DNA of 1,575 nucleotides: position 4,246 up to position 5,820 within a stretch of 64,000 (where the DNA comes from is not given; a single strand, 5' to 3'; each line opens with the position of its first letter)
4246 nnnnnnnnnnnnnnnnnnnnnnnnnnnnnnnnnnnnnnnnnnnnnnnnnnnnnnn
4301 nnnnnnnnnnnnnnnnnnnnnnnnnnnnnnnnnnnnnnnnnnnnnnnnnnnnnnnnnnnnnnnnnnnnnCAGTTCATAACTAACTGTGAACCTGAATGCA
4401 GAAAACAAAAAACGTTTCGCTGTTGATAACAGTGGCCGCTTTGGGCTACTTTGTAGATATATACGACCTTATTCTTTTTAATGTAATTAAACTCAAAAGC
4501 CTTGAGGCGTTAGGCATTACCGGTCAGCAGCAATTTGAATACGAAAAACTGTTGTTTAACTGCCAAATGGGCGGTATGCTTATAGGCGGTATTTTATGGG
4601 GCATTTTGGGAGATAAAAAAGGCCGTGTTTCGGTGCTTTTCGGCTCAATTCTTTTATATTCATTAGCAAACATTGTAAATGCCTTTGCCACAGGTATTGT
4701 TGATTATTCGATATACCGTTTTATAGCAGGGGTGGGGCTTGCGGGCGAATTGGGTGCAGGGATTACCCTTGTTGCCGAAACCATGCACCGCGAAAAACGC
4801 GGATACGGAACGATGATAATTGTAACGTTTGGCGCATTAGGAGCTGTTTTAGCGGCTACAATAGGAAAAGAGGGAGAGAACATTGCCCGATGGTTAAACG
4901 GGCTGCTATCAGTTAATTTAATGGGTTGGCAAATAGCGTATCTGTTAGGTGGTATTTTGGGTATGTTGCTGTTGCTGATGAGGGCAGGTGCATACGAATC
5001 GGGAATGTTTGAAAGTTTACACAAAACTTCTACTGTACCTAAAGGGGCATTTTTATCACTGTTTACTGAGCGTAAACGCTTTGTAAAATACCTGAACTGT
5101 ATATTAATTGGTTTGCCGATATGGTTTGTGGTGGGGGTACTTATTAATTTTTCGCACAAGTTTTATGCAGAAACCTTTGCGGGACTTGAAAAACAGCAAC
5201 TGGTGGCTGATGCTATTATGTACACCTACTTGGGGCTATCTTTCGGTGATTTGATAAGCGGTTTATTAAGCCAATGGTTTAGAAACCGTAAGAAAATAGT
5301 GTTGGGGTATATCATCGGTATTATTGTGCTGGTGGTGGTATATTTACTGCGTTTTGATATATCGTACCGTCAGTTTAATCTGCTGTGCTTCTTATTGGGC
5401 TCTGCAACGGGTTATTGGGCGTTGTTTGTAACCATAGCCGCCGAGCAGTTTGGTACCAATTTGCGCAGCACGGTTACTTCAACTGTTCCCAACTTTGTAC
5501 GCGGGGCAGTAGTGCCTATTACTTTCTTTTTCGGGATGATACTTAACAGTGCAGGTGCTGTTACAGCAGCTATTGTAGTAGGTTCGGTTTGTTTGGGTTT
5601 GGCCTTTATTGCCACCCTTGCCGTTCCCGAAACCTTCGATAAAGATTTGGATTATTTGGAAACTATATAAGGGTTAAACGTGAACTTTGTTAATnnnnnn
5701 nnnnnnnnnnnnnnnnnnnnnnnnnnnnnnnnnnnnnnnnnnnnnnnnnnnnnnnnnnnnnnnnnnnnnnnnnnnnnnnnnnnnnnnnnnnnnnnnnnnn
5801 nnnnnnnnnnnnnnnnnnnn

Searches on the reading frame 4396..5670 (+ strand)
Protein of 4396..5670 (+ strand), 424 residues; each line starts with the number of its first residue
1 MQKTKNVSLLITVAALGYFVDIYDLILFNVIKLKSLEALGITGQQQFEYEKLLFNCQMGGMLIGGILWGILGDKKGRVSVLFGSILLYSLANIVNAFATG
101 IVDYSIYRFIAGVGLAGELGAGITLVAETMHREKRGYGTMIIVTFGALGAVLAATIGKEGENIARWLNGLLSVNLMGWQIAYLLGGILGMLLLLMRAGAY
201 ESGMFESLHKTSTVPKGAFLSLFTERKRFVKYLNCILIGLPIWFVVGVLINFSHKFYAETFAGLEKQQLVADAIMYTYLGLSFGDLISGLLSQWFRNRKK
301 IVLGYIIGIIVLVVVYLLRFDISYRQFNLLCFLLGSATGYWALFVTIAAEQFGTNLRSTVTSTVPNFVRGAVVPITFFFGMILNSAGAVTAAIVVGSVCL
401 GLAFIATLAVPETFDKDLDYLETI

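Call 7: search_protein_families(library=pfam, proteins=[window:4396-5670:+])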
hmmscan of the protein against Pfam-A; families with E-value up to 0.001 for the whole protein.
window:4396-5670:+ (424 aa): 2 families
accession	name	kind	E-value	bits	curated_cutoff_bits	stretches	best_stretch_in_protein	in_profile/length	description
PF07690.21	MFS_1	-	1e-22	81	33.4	1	15-363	2-334/347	Major Facilitator Superfamily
PF00083.30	Sugar_tr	-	2.1e-11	43.8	22.3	1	11-202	2-194/452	Sugar (and other) transporter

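Call 63: find_homologous_proteins(query=window:4396-5670:+, max_evalue=1e-40)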
Query window:4396-5670:+ (424 aa): 8000 proteins with E <= 1e-40 among 8000 candidates; the best 120 are listed.
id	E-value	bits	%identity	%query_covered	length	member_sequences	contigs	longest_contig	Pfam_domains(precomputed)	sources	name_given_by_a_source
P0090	2.0e-268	908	100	100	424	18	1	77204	PF00083.31,PF07690.22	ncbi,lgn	-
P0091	1.9e-156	539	63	100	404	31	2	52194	PF00083.31,PF07690.22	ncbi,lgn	ncbi:MAG: MFS transporter [Bacteroidia bacterium]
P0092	1.9e-154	533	63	100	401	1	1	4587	PF00083.31,PF07690.22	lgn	-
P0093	1.0e-153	530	62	100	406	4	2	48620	PF00083.31,PF07690.22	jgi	jgi:MFS family permease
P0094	1.8e-153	529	63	99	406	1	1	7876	PF00083.31,PF07690.22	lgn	-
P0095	5.8e-153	528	59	100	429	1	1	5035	PF00083.31,PF07690.22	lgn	-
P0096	2.1e-152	526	61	99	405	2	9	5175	PF00083.31,PF07690.22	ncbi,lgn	-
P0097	3.8e-152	525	61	98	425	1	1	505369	PF00083.31,PF07690.22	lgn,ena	-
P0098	8.6e-152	524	61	100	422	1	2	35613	PF00083.31,PF07690.22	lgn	-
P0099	1.4e-151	523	61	98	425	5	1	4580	PF00083.31,PF07690.22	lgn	-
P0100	4.3e-151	522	61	100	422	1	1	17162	PF00083.31,PF07690.22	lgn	-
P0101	5.9e-151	521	60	100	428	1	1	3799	PF00083.31,PF07690.22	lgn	-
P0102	6.2e-151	521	60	99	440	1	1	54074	PF00083.31,PF07690.22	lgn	-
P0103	8.6e-151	521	61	100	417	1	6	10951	PF00083.31,PF07690.22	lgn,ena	-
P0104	8.6e-151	521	60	100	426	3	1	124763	PF00083.31,PF07690.22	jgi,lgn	jgi:MFS family permease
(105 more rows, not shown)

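Call 64: find_encoding_contigs(protein=P0091, flank=4000, max_places=2)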
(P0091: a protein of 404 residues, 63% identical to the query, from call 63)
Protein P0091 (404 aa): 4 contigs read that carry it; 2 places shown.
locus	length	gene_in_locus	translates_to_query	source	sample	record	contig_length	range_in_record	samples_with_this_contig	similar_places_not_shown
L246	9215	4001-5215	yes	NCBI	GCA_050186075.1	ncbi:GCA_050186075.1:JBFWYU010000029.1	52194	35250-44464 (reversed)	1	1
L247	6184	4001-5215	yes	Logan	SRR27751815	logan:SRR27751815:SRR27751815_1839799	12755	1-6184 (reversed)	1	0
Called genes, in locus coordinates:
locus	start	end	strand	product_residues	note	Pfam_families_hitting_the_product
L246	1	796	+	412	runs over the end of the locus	PF12704:MacB_PCD, PF02687:FtsX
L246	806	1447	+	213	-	PF01648:ACPS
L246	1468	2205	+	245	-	PF01884:PcrB, PF00977:His_biosynth, PF01180:DHO_dh (weak)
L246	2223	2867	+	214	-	-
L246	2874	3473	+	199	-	PF04973:NMN_transporter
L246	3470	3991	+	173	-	PF13521:AAA_28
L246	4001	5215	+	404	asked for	PF00083:Sugar_tr, PF07690:MFS_1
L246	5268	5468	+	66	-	-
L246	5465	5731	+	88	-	PF05016:ParE_toxin (weak)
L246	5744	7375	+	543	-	PF00171:Aldedh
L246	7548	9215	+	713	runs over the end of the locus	PF01804:Penicil_amidase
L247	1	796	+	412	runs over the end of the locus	PF12704:MacB_PCD, PF02687:FtsX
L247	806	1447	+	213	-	PF01648:ACPS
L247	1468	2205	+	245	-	PF01884:PcrB, PF00977:His_biosynth, PF01180:DHO_dh (weak)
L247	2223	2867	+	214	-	-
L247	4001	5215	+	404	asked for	PF00083:Sugar_tr, PF07690:MFS_1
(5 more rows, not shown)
